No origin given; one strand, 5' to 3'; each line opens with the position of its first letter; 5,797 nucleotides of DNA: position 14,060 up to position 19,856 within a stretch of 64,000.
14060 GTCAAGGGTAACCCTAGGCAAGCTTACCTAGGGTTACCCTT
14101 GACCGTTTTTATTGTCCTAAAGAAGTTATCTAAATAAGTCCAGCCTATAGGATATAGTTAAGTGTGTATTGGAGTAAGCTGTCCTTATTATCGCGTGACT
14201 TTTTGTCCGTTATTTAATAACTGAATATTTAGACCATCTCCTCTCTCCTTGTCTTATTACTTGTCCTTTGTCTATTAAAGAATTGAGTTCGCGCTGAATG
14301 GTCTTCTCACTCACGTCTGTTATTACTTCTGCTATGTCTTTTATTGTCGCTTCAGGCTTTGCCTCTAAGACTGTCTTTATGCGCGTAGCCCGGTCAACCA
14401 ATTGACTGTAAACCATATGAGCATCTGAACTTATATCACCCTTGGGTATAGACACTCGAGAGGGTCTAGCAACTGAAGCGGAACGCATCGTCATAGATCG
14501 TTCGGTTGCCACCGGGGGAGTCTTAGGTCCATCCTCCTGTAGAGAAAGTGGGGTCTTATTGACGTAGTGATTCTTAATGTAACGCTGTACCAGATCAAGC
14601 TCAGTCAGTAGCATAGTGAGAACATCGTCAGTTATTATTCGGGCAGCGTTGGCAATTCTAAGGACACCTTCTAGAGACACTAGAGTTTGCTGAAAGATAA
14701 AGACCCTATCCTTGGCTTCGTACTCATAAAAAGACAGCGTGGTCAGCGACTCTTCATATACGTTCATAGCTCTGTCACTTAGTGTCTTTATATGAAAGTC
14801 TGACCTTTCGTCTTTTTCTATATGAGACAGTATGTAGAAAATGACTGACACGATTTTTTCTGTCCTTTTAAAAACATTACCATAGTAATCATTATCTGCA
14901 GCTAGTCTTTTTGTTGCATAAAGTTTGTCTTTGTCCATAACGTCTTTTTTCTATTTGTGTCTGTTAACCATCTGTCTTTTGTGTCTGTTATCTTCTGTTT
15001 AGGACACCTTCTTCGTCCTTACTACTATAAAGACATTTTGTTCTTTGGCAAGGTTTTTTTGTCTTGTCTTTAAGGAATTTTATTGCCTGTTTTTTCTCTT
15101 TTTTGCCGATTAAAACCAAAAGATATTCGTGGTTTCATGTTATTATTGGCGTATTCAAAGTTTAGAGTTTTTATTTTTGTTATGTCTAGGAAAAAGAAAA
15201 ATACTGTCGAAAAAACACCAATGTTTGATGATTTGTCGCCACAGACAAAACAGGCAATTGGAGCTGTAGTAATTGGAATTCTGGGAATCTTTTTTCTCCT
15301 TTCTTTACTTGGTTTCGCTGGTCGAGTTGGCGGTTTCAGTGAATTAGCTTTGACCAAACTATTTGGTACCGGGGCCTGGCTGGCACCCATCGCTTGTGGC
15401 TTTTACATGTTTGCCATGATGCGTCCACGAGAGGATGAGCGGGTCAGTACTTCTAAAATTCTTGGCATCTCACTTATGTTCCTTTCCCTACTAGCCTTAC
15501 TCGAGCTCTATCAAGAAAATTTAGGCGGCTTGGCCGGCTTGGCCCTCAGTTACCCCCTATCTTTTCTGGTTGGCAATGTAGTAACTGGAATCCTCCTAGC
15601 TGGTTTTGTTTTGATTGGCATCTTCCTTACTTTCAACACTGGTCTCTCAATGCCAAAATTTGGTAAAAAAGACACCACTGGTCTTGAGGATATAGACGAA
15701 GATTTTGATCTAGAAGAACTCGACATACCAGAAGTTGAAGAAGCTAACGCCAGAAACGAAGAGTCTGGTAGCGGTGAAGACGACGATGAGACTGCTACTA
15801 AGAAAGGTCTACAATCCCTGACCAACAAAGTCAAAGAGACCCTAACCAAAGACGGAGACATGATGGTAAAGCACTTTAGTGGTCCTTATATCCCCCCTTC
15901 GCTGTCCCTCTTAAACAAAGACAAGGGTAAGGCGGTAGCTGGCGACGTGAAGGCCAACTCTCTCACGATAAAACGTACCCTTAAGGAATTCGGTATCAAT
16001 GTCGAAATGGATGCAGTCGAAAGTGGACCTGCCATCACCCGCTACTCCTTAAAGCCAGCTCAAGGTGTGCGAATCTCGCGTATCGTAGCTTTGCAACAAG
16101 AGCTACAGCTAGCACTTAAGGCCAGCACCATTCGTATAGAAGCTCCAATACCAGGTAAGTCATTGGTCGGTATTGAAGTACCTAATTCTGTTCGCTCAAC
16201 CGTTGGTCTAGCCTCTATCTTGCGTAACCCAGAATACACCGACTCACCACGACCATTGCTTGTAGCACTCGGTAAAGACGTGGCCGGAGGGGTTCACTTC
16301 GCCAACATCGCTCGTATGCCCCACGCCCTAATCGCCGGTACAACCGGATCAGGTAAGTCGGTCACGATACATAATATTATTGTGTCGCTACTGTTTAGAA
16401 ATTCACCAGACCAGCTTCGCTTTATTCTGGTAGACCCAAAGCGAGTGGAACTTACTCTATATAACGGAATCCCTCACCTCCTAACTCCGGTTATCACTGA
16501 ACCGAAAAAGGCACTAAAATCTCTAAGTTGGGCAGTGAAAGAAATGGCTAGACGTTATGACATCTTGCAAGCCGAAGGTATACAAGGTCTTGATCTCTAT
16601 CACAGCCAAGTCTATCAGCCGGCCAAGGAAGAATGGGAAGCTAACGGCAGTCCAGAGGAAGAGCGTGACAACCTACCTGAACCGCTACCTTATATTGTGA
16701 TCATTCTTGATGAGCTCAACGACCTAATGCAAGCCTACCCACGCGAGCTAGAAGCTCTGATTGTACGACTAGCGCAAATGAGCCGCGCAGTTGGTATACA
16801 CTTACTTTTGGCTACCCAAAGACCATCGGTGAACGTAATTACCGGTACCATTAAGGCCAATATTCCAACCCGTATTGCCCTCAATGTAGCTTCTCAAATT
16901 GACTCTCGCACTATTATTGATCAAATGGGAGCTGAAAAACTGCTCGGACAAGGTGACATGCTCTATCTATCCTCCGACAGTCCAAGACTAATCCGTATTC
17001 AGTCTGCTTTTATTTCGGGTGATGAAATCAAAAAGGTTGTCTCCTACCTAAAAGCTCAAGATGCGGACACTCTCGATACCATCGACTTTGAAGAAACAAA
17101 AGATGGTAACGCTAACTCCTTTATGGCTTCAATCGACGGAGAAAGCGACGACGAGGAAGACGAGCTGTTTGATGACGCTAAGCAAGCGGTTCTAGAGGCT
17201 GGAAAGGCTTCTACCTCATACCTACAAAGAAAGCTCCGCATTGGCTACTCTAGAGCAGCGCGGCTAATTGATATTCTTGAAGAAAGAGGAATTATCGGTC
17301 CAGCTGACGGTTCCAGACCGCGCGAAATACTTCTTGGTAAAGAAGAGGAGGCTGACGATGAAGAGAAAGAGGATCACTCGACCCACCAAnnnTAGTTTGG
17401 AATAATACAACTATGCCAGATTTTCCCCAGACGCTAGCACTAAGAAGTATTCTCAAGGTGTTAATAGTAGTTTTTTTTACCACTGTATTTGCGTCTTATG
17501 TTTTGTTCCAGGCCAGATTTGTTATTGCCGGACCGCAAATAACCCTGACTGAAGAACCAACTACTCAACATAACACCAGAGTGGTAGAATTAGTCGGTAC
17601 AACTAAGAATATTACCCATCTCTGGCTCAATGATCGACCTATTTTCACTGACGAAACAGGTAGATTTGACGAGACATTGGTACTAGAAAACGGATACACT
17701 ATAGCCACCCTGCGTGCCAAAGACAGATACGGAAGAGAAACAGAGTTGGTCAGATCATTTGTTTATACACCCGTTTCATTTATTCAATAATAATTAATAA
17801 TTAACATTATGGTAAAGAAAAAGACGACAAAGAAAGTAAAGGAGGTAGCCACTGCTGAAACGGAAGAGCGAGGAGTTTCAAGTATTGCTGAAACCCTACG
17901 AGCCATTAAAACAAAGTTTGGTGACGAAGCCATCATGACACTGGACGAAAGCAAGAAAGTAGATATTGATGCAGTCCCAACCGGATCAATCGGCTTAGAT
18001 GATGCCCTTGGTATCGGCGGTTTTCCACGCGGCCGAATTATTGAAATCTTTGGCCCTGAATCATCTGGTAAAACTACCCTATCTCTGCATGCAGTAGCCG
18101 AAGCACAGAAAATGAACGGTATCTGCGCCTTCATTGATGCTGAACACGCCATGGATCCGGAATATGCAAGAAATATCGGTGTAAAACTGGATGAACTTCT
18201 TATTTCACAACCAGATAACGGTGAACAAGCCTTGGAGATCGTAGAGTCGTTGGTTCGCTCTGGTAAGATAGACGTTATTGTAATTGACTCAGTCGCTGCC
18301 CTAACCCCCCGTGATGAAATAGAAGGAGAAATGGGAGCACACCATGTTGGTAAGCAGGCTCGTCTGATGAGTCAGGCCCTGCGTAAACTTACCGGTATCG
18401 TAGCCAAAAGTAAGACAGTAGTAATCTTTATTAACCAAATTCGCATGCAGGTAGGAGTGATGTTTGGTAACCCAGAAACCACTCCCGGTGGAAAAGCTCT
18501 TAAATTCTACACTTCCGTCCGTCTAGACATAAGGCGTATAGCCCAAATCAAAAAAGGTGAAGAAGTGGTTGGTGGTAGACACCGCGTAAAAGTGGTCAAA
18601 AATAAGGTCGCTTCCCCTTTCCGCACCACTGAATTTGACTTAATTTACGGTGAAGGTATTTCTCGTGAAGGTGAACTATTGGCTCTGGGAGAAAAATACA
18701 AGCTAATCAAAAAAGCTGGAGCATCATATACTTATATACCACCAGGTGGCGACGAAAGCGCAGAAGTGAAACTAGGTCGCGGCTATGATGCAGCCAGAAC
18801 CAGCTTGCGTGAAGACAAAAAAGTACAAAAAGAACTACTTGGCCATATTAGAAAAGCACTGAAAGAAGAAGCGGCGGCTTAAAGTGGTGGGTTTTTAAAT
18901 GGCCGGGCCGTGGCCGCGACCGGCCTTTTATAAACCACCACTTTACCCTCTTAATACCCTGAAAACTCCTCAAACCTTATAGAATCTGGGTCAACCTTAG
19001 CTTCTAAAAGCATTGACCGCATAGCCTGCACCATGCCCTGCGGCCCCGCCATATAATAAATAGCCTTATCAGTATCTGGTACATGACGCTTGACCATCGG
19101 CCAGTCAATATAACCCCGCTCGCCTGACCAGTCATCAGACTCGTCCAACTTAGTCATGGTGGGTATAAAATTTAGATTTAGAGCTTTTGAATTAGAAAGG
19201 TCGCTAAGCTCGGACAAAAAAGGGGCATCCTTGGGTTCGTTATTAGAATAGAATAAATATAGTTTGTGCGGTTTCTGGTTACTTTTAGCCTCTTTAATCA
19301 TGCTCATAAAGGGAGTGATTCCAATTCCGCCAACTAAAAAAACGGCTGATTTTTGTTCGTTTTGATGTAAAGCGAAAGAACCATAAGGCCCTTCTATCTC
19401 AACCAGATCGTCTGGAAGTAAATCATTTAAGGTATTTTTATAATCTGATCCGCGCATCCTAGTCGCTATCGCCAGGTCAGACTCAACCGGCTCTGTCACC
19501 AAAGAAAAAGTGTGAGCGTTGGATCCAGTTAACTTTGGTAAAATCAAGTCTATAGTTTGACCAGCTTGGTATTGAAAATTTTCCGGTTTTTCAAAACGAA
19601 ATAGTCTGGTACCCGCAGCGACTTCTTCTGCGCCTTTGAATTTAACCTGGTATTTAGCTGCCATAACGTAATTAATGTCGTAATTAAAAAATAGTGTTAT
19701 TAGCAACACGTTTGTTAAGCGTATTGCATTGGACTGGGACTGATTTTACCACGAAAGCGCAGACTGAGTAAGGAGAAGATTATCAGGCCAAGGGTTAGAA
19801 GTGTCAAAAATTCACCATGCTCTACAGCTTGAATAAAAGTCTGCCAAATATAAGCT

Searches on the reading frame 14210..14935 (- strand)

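Call 26: search_protein_families(library=pfam, proteins=[window:14210-14935:-], max_evalue=0.001)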
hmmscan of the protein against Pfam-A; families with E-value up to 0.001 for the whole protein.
window:14210-14935:- (241 aa): 1 family
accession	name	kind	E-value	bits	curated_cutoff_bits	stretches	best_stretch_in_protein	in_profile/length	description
PF01978.25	TrmB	-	0.00024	21.3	25.6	1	192-239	19-64/68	Sugar-specific transcriptional regulator TrmB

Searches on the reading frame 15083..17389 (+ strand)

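Call 9: search_protein_families(library=pfam, proteins=[window:15083-17389:+], max_evalue=0.01)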
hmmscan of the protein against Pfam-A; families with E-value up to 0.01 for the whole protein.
window:15083-17389:+ (769 aa): 7 families
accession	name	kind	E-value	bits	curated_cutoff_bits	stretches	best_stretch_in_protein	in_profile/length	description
PF01580.24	FtsK_SpoIIIE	-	9.6e-58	195.7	24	1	377-583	3-221/221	FtsK/SpoIIIE family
PF09397.16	FtsK_gamma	-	8.4e-29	99.5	30.6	1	691-751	2-62/63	Ftsk gamma domain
PF17854.6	FtsK_alpha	-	6.1e-28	97.4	22.9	1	272-368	2-101/101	FtsK alpha domain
PF13491.11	FtsK_4TM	-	2.6e-06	27.6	23.1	1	78-190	46-163/171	4TM region of DNA translocase FtsK/SpoIIIE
PF12846.13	AAA_10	-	0.0023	17.5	27.5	1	411-454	20-59/362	AAA-like domain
PF01935.23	DUF87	-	0.0066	17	23.2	0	413-452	24-60/220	Helicase HerA, central domain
PF10412.15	TrwB_AAD_bind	-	0.0075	15.6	20.5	0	402-436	5-39/387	Type IV secretion-system coupling protein DNA-binding domain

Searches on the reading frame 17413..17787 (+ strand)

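Call 9: search_protein_families(library=pfam, proteins=[window:17413-17787:+], max_evalue=0.01)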
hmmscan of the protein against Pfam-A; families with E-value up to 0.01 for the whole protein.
window:17413-17787:+ (125 aa): 1 family
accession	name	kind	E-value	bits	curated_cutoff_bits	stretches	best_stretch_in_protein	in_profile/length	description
PF09136.16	Glucodextran_B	-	0.0016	18.8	27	1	41-112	1-75/83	Glucodextranase, domain B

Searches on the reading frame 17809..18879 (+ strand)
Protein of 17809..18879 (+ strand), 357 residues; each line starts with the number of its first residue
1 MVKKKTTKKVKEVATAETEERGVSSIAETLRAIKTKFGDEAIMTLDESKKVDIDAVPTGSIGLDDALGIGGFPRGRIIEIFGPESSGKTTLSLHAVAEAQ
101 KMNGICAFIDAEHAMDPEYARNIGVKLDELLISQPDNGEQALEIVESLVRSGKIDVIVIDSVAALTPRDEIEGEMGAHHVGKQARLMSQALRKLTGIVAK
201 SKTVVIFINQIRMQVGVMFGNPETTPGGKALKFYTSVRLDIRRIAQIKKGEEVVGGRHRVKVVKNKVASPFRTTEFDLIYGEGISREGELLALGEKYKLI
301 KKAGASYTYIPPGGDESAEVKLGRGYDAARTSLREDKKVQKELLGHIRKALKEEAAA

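Call 9: search_protein_families(library=pfam, proteins=[window:17809-18879:+], max_evalue=0.01)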
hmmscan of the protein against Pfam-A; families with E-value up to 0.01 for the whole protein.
window:17809-18879:+ (357 aa): 8 families
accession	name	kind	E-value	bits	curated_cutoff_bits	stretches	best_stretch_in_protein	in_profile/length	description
PF00154.27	RecA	-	1.9e-134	447.6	27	1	26-285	3-262/262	recA bacterial DNA recombination protein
PF08423.17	Rad51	-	3.9e-11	43.1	22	1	55-243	7-211/244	Rad51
PF06745.19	ATPase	-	6.4e-10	39.2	26.6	1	56-132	1-79/231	KaiC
PF21096.2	RecA_C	-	1.2e-07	32.2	27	1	288-352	1-57/57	RecA C-terminal domain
PF01637.24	ATPase_2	-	6.5e-05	23.3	33.2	1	76-208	21-116/225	ATPase domain predominantly from Archaea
PF13401.12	AAA_22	-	0.0001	23.1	27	1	76-168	6-97/130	AAA domain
PF13481.12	AAA_25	-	0.00076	19.6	27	0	70-98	28-56/195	AAA domain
PF13479.12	AAA_24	-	0.0034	17.7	27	1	78-166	5-77/195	AAA domain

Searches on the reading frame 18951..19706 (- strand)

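Call 9: search_protein_families(library=pfam, proteins=[window:18951-19706:-], max_evalue=0.01)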
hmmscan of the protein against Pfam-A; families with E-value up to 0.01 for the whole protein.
window:18951-19706:- (251 aa): 3 families
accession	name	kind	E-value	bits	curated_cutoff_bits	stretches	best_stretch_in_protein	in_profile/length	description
PF00175.26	NAD_binding_1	-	3.4e-18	66.7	22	1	123-230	1-108/109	Oxidoreductase NAD-binding domain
PF08030.17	NAD_binding_6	-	9e-05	23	22.2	1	122-190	5-80/156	Ferric reductase NAD binding domain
PF00970.30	FAD_binding_6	-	0.00098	19.9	21.1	1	23-111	4-97/99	Oxidoreductase FAD-binding domain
